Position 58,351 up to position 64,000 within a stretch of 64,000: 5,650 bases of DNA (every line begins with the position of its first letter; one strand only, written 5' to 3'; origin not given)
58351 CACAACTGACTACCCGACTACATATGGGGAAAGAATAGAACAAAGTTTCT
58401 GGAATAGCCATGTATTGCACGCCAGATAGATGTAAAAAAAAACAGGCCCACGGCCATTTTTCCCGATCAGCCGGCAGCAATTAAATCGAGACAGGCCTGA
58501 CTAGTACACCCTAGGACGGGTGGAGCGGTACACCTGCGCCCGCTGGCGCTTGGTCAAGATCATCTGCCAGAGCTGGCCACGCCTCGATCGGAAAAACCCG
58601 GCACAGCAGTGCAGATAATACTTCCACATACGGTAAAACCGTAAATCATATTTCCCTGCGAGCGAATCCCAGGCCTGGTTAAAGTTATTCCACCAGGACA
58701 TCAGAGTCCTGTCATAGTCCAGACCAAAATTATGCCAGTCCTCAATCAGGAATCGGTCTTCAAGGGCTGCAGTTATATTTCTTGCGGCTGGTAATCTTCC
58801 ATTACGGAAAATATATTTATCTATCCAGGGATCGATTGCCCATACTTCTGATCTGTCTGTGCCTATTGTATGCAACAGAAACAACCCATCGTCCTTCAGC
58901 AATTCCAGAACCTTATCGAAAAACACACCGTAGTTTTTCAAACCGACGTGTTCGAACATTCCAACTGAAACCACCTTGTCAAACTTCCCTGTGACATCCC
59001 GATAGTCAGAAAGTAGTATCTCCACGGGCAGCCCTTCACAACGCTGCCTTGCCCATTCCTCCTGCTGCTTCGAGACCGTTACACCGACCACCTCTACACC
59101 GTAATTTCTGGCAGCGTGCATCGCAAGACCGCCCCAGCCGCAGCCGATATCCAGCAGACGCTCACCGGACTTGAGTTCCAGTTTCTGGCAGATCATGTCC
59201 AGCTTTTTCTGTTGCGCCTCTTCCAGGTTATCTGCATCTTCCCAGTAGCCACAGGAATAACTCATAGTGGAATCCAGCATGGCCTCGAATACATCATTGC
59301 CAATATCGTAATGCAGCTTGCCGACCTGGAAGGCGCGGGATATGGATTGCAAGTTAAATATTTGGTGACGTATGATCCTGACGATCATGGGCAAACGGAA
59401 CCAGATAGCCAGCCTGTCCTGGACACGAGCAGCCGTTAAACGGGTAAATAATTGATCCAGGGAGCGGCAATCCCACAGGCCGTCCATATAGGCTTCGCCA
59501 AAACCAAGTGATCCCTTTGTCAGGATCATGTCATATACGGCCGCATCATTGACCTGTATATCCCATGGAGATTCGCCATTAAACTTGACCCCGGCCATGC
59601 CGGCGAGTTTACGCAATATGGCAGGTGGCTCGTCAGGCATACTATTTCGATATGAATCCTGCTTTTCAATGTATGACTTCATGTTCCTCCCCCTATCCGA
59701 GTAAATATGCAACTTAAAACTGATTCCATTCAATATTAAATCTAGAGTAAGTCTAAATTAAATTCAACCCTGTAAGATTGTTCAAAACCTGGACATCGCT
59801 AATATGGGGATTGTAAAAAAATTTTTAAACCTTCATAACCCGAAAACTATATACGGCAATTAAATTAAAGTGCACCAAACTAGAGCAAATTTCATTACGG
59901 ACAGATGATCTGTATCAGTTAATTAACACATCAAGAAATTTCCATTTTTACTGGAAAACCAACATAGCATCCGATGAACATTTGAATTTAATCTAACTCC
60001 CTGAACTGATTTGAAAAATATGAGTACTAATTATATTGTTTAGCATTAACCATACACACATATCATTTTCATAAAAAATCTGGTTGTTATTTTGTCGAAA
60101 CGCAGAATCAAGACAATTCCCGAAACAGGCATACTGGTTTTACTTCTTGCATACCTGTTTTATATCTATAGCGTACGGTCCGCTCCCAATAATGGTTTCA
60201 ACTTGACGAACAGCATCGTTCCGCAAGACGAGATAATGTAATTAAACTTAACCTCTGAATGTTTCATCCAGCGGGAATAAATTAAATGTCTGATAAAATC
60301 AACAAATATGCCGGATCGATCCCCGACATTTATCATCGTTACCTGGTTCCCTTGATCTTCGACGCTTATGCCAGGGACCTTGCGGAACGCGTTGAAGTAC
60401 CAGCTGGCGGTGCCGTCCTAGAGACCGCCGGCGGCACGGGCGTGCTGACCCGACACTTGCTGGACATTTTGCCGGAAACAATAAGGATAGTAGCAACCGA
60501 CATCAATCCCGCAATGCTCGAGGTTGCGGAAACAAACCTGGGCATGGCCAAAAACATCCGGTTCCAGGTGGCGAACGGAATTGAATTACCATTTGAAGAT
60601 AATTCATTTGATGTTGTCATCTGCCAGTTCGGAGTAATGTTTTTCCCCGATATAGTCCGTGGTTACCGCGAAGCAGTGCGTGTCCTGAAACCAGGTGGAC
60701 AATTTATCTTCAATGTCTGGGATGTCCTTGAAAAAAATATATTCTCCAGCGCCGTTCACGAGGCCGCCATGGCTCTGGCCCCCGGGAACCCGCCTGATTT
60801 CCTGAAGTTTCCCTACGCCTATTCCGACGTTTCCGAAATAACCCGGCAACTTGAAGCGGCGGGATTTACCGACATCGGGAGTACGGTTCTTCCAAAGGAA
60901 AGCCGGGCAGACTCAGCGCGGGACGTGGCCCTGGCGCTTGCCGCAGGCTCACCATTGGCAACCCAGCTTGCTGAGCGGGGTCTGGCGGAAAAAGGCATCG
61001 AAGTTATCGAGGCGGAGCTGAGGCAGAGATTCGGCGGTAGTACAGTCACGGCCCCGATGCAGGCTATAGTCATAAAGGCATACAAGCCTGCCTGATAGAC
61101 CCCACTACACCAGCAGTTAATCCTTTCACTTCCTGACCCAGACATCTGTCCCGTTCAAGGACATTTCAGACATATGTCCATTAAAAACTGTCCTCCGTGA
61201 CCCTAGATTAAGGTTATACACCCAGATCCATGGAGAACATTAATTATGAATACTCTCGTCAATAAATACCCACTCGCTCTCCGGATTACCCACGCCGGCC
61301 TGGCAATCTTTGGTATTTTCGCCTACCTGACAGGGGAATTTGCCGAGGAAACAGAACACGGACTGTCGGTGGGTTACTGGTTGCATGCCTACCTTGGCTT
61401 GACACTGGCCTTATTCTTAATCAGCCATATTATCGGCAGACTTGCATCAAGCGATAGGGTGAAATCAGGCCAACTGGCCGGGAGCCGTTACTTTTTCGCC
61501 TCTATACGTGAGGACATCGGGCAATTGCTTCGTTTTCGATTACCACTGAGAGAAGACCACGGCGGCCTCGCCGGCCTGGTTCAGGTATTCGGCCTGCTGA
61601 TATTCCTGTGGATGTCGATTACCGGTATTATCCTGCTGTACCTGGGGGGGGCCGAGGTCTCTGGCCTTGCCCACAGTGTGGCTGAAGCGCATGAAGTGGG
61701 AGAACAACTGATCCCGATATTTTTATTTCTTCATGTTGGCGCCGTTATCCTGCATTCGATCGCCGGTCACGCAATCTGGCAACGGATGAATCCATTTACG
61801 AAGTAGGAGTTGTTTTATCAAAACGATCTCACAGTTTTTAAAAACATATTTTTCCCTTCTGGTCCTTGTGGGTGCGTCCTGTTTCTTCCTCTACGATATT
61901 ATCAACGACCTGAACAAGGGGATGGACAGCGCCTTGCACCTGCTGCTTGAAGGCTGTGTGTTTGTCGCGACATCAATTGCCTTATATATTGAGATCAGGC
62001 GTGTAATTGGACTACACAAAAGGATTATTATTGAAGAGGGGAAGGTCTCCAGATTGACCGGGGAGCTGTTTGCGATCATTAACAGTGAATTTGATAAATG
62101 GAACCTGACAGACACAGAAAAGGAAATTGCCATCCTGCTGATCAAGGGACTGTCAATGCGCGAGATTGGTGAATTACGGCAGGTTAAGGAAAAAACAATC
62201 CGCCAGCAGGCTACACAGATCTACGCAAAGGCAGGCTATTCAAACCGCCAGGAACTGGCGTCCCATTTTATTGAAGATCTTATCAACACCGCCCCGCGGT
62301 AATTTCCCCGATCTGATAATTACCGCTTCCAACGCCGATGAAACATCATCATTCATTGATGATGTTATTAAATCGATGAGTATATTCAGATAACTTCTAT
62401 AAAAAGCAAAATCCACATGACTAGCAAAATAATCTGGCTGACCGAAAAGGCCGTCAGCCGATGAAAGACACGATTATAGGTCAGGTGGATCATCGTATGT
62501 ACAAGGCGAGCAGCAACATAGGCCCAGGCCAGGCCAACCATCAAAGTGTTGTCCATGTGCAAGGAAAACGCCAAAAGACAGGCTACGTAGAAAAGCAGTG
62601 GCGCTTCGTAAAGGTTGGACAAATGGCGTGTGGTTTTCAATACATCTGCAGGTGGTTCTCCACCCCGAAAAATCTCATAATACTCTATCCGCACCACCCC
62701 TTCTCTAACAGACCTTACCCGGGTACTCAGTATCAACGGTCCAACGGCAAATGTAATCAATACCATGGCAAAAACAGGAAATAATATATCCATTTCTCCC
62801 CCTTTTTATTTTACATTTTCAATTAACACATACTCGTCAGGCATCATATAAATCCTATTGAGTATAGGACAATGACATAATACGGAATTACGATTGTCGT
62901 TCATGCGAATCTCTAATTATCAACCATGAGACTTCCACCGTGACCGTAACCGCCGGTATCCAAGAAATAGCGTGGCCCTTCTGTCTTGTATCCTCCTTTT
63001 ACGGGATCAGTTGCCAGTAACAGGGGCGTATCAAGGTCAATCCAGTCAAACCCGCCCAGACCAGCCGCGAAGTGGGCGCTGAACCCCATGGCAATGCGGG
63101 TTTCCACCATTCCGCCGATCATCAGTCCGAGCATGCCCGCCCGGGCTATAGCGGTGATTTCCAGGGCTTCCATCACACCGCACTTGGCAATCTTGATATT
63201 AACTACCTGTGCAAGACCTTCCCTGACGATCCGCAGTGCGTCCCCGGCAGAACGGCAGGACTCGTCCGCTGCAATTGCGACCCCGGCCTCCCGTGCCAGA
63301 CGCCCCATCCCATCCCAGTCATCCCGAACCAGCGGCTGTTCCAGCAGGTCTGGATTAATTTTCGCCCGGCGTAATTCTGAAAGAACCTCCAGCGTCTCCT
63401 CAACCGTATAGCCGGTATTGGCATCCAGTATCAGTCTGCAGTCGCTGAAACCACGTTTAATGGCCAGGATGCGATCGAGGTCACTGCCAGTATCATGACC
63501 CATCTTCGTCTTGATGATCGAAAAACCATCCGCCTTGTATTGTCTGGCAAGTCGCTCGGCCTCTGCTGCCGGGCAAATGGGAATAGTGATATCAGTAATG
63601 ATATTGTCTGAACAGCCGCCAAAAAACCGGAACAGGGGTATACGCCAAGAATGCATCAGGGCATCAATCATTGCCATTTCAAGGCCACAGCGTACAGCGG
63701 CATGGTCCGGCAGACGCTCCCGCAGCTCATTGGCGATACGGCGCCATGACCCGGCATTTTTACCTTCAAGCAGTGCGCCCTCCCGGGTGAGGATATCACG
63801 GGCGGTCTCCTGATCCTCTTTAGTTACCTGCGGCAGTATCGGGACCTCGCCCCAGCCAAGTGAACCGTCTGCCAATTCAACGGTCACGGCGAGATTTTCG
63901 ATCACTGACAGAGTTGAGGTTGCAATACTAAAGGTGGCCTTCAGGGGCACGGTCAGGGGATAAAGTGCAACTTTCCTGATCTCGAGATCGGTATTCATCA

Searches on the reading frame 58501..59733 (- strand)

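Call 30: search_protein_families(library=pfam, proteins=[window:58501-59733:-], max_evalue=0.00001)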
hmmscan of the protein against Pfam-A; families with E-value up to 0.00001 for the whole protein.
window:58501-59733:- (410 aa): 6 families
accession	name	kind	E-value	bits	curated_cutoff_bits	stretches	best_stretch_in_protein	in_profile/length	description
PF02353.26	CMAS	-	6.9e-93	311.3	27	1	132-391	4-273/273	Mycolic acid cyclopropane synthetase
PF13649.12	Methyltransf_25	-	3.4e-14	53.8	27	1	194-283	2-97/97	Methyltransferase domain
PF13489.12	Methyltransf_23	-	2.3e-12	47.4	27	1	182-323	13-153/164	Methyltransferase domain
PF08241.18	Methyltransf_11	-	5.5e-12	46.6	21.2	1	194-286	1-94/95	Methyltransferase domain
PF08242.18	Methyltransf_12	-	2.6e-09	38.1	30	1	194-285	1-98/98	Methyltransferase domain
PF13847.12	Methyltransf_31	-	9.2e-08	32.3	27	1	188-291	2-113/145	Methyltransferase domain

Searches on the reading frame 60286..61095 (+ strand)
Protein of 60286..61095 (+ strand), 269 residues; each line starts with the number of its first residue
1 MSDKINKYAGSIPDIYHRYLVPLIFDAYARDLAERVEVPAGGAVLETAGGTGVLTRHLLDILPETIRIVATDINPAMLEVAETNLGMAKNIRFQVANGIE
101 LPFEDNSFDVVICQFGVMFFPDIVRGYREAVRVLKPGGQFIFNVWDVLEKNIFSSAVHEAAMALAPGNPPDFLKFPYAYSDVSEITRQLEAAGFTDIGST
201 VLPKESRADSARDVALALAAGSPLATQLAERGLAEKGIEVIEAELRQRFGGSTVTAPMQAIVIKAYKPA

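Call 30: search_protein_families(library=pfam, proteins=[window:60286-61095:+], max_evalue=0.00001)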
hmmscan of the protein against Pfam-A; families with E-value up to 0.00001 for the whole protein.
window:60286-61095:+ (269 aa): 6 families
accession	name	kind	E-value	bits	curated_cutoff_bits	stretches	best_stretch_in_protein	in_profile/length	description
PF01209.24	Ubie_methyltran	-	1.9e-23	83.5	20.1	1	33-142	40-151/233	ubiE/COQ5 methyltransferase family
PF08241.18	Methyltransf_11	-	2.2e-22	79.9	21.2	1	45-142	1-95/95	Methyltransferase domain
PF13649.12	Methyltransf_25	-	1.4e-20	74.2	27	1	44-138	1-97/97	Methyltransferase domain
PF13847.12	Methyltransf_31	-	5.4e-16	59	27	1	42-152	5-119/145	Methyltransferase domain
PF08242.18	Methyltransf_12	-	2.3e-13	51.1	30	1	45-140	1-98/98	Methyltransferase domain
PF13489.12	Methyltransf_23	-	1.5e-08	35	27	1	29-196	10-161/164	Methyltransferase domain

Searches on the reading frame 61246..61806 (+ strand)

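Call 30: search_protein_families(library=pfam, proteins=[window:61246-61806:+], max_evalue=0.00001)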
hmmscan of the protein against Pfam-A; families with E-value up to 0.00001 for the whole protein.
window:61246-61806:+ (186 aa): 1 family
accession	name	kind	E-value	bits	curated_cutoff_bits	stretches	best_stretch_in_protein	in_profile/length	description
PF01292.26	Ni_hydr_CYTB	-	5.2e-17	62.6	30.1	1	8-181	2-176/179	Prokaryotic cytochrome b561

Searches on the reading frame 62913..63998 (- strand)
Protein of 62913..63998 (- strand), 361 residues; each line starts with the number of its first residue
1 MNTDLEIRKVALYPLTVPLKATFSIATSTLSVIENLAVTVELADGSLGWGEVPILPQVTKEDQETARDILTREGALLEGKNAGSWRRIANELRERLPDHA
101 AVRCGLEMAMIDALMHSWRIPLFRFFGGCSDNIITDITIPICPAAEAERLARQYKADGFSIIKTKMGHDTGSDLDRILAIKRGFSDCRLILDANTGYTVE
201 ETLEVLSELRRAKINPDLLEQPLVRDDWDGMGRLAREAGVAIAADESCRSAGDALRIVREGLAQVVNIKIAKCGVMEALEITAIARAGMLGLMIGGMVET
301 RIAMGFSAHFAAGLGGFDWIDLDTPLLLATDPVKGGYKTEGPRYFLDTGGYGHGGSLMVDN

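Call 30: search_protein_families(library=pfam, proteins=[window:62913-63998:-], max_evalue=0.00001)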
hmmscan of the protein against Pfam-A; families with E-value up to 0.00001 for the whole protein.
window:62913-63998:- (361 aa): 1 family
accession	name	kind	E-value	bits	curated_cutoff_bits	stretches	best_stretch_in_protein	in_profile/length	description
PF13378.12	MR_MLE_C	-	6.8e-36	124.5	29.4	1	148-352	3-210/219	Enolase C-terminal domain-like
